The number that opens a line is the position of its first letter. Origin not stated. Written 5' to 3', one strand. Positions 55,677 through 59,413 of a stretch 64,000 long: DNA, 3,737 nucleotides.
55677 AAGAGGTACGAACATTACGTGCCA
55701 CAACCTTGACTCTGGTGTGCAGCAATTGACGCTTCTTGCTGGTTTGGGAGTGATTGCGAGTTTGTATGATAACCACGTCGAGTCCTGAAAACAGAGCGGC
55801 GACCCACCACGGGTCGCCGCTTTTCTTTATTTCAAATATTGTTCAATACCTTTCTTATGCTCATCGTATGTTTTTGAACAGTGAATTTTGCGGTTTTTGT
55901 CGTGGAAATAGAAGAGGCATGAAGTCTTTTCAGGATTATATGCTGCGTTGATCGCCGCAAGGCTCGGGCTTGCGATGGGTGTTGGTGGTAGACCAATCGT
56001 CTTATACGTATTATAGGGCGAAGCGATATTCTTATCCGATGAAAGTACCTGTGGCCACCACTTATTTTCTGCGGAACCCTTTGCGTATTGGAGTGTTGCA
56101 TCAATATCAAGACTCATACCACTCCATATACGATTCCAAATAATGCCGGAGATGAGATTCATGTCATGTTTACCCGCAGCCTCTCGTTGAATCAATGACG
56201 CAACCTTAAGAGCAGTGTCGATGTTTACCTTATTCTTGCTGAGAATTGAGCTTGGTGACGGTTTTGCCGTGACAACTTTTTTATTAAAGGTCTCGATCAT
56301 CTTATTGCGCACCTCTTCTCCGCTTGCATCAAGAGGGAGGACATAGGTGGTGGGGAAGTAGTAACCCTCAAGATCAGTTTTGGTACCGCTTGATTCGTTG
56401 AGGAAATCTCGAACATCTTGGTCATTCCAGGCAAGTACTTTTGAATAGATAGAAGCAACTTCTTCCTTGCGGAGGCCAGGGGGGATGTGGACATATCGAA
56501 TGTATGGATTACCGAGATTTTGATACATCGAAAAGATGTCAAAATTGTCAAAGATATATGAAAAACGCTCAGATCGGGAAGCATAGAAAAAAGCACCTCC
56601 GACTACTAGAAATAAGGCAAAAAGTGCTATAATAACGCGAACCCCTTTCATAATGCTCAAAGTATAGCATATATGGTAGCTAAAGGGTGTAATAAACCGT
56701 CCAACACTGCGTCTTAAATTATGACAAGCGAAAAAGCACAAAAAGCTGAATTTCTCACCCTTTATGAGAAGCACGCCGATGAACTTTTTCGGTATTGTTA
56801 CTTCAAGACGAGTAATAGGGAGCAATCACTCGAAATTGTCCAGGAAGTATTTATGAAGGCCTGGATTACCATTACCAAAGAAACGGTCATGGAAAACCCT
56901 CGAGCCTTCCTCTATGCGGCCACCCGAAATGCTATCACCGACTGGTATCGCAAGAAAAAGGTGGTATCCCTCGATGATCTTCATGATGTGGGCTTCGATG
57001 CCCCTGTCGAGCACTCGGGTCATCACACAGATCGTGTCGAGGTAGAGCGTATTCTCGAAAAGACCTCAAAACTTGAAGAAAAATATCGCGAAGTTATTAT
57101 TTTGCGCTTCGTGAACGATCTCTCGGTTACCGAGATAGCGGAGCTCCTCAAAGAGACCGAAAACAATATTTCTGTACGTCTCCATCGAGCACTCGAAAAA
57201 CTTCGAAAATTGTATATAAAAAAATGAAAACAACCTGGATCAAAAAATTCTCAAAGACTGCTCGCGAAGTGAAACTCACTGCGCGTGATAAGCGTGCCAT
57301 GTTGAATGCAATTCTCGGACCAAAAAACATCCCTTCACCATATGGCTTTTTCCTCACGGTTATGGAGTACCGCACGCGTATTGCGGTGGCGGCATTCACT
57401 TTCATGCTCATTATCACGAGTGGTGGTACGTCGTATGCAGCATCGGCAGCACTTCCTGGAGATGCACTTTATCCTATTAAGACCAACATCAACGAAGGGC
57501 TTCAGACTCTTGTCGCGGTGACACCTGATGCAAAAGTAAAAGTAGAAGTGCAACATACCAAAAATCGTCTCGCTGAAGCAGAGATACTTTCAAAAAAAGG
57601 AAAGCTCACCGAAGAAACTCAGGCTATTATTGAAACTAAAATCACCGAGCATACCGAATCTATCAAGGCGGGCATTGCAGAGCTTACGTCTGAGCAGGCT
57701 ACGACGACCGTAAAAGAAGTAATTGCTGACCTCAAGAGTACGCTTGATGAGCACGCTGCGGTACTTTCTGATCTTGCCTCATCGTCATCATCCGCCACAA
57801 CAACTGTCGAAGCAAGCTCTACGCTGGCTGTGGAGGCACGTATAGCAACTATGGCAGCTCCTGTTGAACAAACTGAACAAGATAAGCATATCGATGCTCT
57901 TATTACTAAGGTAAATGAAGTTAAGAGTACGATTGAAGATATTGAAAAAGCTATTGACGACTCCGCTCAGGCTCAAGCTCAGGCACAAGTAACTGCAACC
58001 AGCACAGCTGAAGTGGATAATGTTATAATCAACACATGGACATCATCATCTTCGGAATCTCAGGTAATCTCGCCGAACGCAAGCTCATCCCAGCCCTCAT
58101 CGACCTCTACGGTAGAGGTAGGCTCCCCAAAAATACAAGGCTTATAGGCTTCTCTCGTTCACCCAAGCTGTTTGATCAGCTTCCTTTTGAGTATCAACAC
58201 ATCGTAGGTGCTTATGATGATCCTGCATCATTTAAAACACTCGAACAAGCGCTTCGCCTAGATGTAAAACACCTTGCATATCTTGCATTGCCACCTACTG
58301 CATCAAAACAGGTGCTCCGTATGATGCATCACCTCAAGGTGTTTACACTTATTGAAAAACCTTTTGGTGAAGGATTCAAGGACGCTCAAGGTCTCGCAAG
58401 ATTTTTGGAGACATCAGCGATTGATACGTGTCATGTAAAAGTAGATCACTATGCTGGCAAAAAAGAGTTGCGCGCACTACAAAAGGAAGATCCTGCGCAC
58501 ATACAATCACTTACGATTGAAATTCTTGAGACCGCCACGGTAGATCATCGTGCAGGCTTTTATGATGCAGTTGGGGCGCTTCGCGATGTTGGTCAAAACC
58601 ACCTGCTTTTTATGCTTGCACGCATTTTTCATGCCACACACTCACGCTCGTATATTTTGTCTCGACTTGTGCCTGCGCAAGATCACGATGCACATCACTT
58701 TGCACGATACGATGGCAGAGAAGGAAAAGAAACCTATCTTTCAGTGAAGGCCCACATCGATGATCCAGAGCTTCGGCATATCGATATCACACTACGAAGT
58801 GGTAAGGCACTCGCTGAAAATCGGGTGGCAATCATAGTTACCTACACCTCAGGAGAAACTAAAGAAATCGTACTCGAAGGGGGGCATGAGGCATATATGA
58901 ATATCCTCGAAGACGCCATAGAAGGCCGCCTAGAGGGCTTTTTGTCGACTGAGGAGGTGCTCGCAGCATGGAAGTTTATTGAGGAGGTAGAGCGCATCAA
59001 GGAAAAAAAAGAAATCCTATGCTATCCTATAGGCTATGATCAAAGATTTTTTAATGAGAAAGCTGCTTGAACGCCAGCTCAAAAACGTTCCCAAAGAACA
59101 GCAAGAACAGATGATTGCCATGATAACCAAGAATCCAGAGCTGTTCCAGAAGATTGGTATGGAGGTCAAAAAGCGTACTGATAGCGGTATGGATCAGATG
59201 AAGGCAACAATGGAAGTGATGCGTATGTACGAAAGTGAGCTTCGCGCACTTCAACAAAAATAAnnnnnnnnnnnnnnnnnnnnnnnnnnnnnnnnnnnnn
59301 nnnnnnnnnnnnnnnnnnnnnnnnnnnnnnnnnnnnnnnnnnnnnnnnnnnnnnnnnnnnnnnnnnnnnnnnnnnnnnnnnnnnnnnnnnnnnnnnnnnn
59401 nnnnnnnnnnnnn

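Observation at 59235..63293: Membrane flavinylation module with an NqrB/RnfD-like and FNR fusion, ApbE, an FMN-binding protein and a quinone DHODH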

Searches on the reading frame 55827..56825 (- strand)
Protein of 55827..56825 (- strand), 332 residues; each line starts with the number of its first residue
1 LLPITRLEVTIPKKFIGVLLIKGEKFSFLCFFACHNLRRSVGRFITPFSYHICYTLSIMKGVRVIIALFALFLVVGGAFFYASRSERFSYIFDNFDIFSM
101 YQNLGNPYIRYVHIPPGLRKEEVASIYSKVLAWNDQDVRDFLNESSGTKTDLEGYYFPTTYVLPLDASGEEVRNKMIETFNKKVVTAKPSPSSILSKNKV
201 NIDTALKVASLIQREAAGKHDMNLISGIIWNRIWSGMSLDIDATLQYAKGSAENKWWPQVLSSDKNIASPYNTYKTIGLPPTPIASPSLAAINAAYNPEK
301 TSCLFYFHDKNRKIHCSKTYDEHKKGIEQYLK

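Call 3: search_protein_families(library=pfam, proteins=[window:55827-56825:-], max_evalue=0.01)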
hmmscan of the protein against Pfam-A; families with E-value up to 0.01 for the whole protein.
window:55827-56825:- (332 aa): 1 family
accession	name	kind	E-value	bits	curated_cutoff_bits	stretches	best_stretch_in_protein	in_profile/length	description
PF02618.21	YceG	-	3.6e-52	178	32.4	1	99-328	56-274/275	YceG-like family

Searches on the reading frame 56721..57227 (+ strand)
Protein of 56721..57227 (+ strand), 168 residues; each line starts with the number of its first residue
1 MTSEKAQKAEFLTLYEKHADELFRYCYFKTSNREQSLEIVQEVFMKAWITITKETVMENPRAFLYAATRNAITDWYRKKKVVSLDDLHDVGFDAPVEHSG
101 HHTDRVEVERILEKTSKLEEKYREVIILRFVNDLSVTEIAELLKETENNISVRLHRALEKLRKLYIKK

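Call 3: search_protein_families(library=pfam, proteins=[window:56721-57227:+], max_evalue=0.01)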
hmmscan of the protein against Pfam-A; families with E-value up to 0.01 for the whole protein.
window:56721-57227:+ (168 aa): 4 families
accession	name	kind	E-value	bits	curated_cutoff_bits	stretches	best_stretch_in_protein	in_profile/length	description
PF08281.18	Sigma70_r4_2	-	1e-13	51.1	25.7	1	110-161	3-54/54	Sigma-70, region 4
PF04542.20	Sigma70_r2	-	2.2e-11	43.8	24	1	14-80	1-69/71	Sigma-70 region 2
PF04545.22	Sigma70_r4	-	3.4e-11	42.9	24.1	1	117-163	4-50/50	Sigma-70, region 4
PF07638.17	Sigma70_ECF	-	0.00089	19.6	21.1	1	97-162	115-180/185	ECF sigma factor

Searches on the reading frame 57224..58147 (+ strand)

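Call 3: search_protein_families(library=pfam, proteins=[window:57224-58147:+], max_evalue=0.01)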
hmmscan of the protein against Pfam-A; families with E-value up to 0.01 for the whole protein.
window:57224-58147:+ (307 aa): 1 family
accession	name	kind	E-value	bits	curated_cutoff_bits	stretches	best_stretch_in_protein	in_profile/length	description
PF18915.5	DUF5667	-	2e-09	38.2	27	1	76-174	2-96/99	Domain of unknown function (DUF5667)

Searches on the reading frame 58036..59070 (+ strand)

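Call 3: search_protein_families(library=pfam, proteins=[window:58036-59070:+], max_evalue=0.01)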
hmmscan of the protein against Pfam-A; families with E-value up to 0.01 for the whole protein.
window:58036-59070:+ (344 aa): 2 families
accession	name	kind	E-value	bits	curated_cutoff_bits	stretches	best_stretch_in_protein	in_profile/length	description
PF02781.21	G6PD_C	-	6.5e-24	84.9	27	3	154-196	17-59/296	Glucose-6-phosphate dehydrogenase, C-terminal domain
PF00479.28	G6PD_N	-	1.5e-20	75.1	22.1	2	4-43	1-40/183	Glucose-6-phosphate dehydrogenase, NAD binding domain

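Call 4: search_protein_families(library=ncbifam, proteins=[window:58036-59070:+], max_evalue=0.01)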
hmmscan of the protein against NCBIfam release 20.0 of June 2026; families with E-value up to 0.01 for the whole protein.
window:58036-59070:+ (344 aa): 3 families
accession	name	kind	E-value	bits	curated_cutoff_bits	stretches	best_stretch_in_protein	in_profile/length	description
TIGR00871.1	zwf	equivalog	5.9e-40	137.4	400.6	3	47-195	72-245/486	glucose-6-phosphate dehydrogenase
NF009492.0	PRK12853.1-3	equivalog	3.3e-30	105.4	428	2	3-197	12-241/472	glucose-6-phosphate dehydrogenase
NF004331.0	PRK05722.2-1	equivalog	2.3e-18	66.6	622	1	62-280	84-334/425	glucose-6-phosphate dehydrogenase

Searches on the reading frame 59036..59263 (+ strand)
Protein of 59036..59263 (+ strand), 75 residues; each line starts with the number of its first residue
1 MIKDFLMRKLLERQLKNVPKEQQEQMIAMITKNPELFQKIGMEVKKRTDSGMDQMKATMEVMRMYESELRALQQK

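Call 3: search_protein_families(library=pfam, proteins=[window:59036-59263:+], max_evalue=0.01)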
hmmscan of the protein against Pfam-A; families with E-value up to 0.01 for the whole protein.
window:59036-59263:+ (75 aa): 0 families

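Call 71: search_protein_families(library=ncbifam, proteins=[window:59036-59260:+], max_evalue=10)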
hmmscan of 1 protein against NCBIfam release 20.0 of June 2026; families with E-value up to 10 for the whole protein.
window:59036-59260:+ (75 aa): 2 families
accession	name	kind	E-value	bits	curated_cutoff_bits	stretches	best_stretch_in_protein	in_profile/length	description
NF002174.0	PRK01022.1-1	equivalog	0.045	14.1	222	1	4-73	21-88/162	hypothetical protein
NF003766.0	PRK05362.1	equivalog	0.061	12.1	256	1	4-64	218-276/396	phosphopentomutase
